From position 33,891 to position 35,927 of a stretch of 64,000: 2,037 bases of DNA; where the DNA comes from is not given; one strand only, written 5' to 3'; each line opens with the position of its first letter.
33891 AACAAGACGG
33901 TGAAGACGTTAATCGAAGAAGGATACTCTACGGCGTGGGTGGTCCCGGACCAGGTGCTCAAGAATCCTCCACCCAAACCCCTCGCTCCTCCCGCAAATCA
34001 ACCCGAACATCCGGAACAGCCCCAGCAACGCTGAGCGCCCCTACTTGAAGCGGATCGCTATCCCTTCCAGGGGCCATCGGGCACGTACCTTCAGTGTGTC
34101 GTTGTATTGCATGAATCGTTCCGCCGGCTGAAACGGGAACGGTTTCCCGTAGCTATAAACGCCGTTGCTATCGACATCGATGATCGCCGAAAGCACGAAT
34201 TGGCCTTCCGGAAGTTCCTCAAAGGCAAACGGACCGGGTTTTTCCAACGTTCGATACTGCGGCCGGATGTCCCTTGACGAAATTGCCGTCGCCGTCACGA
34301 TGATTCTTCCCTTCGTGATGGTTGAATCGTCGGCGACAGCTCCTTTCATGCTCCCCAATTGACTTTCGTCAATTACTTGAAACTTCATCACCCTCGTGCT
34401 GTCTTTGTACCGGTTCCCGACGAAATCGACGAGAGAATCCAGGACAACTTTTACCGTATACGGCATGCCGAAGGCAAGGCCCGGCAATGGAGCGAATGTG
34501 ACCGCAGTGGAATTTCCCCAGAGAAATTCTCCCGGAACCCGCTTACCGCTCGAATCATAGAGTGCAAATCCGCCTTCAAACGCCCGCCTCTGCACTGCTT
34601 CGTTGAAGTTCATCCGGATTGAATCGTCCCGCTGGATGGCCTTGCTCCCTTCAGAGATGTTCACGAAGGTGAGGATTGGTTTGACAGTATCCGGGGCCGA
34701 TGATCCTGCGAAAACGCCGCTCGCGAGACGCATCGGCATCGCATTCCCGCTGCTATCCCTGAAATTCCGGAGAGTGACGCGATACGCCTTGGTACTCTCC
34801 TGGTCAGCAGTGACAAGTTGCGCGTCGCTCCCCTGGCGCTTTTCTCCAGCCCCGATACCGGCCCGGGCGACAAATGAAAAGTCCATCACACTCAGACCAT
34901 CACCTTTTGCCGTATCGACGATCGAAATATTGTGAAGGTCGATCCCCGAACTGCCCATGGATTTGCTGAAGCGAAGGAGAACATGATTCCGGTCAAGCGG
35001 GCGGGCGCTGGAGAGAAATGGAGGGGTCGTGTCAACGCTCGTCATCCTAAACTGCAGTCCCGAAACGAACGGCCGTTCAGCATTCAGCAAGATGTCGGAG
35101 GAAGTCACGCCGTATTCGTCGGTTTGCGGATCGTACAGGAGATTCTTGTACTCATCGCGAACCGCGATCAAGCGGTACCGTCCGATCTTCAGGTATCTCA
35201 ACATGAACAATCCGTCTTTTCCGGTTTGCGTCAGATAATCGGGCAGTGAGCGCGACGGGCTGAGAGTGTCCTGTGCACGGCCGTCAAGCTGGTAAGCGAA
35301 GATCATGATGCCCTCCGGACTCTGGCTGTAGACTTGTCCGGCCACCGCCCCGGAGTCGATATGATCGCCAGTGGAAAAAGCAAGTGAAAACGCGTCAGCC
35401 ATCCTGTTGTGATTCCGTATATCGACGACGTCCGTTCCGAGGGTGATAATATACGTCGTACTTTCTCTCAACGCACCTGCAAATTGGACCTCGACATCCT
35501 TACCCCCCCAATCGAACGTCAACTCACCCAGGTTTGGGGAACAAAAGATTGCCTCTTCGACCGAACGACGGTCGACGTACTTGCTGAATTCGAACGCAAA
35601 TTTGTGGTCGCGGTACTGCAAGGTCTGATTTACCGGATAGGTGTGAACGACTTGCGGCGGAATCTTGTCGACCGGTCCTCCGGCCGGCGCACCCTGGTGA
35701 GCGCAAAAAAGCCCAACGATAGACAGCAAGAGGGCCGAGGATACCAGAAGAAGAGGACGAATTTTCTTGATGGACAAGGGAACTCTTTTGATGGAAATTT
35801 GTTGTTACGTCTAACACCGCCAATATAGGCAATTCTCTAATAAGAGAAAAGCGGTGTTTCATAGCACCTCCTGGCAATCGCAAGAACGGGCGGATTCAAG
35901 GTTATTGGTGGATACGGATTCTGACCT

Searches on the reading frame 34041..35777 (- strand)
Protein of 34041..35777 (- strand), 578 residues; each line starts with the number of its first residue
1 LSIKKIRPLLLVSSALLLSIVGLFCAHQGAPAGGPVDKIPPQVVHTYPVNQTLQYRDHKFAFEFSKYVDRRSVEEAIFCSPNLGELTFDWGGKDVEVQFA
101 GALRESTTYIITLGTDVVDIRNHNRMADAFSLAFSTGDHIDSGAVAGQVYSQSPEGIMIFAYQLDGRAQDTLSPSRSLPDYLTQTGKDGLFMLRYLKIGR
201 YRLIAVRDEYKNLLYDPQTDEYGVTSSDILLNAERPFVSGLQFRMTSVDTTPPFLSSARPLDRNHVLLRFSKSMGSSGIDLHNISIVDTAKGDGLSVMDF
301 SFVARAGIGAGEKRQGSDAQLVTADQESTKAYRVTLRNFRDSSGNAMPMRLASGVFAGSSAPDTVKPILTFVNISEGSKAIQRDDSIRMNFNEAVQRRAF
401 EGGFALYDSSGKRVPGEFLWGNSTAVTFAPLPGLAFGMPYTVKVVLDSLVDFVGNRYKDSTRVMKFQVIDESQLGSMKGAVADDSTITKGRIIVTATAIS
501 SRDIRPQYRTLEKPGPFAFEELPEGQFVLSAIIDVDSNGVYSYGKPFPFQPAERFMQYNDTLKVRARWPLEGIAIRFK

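Call 94: search_protein_families(library=pfam, proteins=[window:34041-35777:-], max_evalue=0.00001)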
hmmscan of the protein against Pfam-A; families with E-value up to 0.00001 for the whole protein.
window:34041-35777:- (578 aa): 1 family
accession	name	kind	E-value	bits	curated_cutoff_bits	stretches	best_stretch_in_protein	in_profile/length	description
PF13205.12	Big_5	-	2.7e-25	89.5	23.6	2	37-136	1-105/105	Bacterial Ig-like domain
